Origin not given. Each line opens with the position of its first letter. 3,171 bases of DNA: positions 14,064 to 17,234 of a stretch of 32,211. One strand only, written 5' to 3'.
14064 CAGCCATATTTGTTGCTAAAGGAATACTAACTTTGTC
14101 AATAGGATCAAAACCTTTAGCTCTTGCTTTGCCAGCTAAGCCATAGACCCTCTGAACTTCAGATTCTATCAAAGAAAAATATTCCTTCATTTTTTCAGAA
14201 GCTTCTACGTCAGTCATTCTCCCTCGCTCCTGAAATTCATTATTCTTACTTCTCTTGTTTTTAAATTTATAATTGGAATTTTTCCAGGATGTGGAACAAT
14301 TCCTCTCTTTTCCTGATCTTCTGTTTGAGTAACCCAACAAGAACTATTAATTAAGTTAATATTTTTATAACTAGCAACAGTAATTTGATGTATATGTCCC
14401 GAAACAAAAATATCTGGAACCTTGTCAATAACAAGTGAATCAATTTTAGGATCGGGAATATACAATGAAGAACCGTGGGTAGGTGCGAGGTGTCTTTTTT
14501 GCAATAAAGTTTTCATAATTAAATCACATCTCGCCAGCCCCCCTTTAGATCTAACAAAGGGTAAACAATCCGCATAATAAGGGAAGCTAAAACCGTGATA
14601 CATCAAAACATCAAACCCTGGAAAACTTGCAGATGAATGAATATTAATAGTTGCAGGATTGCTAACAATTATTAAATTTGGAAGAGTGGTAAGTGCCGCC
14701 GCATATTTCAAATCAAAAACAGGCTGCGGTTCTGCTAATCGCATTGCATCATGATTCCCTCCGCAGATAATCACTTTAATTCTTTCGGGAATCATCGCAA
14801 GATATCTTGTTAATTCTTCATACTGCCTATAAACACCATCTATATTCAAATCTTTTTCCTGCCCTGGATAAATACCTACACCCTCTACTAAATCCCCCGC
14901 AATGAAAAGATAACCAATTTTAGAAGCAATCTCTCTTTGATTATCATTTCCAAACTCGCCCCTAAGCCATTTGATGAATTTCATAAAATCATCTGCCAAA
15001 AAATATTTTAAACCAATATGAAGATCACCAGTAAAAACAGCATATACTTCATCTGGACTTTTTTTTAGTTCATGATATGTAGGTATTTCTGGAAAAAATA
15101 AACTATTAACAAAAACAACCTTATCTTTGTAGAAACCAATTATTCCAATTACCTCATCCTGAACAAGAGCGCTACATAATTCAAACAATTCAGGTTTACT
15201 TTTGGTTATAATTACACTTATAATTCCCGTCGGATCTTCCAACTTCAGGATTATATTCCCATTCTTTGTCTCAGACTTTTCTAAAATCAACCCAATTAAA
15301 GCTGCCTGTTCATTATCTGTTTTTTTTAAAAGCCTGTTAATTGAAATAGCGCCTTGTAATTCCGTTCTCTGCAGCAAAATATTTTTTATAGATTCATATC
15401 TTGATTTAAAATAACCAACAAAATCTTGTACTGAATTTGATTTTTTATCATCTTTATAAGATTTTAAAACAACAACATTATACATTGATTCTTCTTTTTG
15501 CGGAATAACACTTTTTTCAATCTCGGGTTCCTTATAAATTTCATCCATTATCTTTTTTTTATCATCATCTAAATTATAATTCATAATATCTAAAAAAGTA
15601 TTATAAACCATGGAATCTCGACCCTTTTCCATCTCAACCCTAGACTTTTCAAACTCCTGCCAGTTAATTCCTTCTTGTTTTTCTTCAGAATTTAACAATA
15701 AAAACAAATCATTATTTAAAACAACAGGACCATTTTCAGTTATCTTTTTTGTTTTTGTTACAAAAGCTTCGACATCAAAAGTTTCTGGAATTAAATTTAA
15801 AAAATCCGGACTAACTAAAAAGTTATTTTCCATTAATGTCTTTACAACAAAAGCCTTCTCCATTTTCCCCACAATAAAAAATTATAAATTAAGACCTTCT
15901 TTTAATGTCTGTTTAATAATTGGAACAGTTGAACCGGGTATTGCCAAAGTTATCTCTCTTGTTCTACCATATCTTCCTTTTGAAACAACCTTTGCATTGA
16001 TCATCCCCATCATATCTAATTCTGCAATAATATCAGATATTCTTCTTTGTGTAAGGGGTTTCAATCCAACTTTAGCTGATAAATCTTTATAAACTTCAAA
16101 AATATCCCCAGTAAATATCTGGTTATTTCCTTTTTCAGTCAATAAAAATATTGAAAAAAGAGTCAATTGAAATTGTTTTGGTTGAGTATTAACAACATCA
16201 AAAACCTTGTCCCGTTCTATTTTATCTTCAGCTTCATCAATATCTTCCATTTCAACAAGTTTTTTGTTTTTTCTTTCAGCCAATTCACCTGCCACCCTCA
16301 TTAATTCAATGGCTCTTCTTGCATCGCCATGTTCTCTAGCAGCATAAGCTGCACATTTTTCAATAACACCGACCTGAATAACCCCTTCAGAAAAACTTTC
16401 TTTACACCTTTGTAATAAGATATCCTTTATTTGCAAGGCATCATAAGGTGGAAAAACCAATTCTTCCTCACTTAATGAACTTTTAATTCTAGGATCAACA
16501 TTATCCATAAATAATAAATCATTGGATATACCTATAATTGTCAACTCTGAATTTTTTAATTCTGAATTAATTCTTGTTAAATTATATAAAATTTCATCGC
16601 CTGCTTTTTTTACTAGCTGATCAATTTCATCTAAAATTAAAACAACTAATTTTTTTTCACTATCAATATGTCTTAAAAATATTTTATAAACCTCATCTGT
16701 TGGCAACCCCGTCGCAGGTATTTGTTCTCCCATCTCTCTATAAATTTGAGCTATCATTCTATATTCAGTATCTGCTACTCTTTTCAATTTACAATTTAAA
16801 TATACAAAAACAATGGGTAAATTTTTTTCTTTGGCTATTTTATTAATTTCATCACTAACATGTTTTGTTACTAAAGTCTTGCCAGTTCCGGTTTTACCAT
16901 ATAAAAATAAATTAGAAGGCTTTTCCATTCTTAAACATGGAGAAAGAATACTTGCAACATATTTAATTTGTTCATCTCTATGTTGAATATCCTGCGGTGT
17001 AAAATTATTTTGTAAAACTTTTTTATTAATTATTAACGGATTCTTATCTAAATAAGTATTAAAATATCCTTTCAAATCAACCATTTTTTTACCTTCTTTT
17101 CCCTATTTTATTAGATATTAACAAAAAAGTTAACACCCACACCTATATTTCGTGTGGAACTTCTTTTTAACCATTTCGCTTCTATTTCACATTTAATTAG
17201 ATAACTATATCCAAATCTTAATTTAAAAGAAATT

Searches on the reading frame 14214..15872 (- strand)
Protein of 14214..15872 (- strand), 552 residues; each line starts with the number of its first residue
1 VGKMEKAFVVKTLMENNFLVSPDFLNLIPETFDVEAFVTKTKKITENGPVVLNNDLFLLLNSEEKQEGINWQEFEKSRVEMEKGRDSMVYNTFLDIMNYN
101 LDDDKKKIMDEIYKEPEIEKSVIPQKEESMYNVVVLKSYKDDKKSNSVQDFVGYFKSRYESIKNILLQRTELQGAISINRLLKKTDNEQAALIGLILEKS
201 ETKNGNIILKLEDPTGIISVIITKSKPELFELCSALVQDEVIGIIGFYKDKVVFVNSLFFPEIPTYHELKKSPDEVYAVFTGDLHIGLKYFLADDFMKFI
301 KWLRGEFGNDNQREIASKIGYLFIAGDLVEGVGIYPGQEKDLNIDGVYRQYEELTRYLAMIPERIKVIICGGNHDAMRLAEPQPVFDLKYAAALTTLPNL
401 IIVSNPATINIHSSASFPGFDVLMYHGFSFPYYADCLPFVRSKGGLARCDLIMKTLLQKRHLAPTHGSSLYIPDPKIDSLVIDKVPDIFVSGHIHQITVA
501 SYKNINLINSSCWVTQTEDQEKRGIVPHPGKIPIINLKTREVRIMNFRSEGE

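Call 6: search_protein_families(library=pfam, max_evalue=0.01, proteins=[window:14214-15872:-])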
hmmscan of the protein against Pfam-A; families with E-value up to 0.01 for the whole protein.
window:14214-15872:- (552 aa): 4 families
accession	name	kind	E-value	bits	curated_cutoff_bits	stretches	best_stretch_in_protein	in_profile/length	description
PF00149.33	Metallophos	-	8.8e-11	43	21.5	1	279-496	4-190/191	Calcineurin-like phosphoesterase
PF04042.21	DNA_pol_E_B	-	6.5e-08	32.7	29.1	1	350-493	65-203/210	DNA polymerase alpha/epsilon subunit B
PF01336.31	tRNA_anti-codon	-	0.0012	19.1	27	1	192-246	3-55/75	OB-fold nucleic acid binding domain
PF12850.12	Metallophos_2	-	0.0062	17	27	0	457-510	79-132/154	Calcineurin-like phosphoesterase superfamily domain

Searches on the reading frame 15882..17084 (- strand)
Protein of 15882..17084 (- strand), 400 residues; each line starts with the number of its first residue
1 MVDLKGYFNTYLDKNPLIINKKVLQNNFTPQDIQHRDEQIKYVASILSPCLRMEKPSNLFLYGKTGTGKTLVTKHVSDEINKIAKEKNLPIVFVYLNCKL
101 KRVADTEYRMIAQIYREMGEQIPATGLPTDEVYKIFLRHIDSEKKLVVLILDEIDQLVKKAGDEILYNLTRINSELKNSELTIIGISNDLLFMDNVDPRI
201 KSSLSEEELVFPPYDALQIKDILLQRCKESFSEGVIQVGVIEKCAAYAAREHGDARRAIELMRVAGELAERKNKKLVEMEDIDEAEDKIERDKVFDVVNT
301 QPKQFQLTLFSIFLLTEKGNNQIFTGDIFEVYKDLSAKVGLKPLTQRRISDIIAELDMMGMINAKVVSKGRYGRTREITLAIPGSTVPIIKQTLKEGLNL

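Call 6: search_protein_families(library=pfam, max_evalue=0.01, proteins=[window:15882-17084:-])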
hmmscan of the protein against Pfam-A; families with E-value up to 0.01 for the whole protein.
window:15882-17084:- (400 aa): 17 families
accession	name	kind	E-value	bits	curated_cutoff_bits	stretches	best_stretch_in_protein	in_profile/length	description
PF09079.17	Cdc6_C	-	1.2e-26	92.9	25.1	1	296-385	1-91/96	CDC6, C terminal winged helix domain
PF22703.2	Cdc6_lid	-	1.7e-21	76.3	27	1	220-286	1-67/68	Cdc6 AAA+ ATPase-type lid domain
PF13401.12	AAA_22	-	4.1e-10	40.5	27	1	56-179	5-116/130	AAA domain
PF00004.35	AAA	-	3.4e-09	37.7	21.2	1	60-206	2-124/131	ATPase family associated with various cellular activities (AAA)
PF13191.12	AAA_16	-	1.8e-07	32.2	32.6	1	35-172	4-158/167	AAA ATPase domain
PF05621.17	TniB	-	4.9e-06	26.5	22.4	1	52-179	31-156/189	Bacterial TniB protein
PF01637.24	ATPase_2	-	1e-05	25.9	33.2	1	36-183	4-150/225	ATPase domain predominantly from Archaea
PF24883.2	NPHP3_N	-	3.5e-05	24.5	24.8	1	55-143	21-101/164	Nephrocystin 3, N-terminal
PF05729.18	NACHT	-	5.2e-05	23.6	26.7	1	59-163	3-99/167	NACHT domain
PF22606.2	Cdc6-ORC-like_ATPase_lid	-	0.0003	21.1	27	1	214-270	1-57/60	Cdc6/ORC-like, ATPase lid domain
PF04851.21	ResIII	-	0.00037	20.9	22.5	1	33-118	2-83/164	Type III restriction enzyme, res subunit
PF07693.20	KAP_NTPase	-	0.0017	18.1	20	0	37-186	2-156/293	KAP family P-loop domain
PF00270.35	DEAD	-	0.0032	17.7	26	0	143-186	115-156/167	DEAD/DEAH box helicase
PF05496.18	RuvB_N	-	0.005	17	27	0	49-92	26-69/159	Holliday junction DNA helicase RuvB P-loop domain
PF05970.20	PIF1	-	0.0064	16.5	25.9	0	38-82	5-48/223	PIF1-like helicase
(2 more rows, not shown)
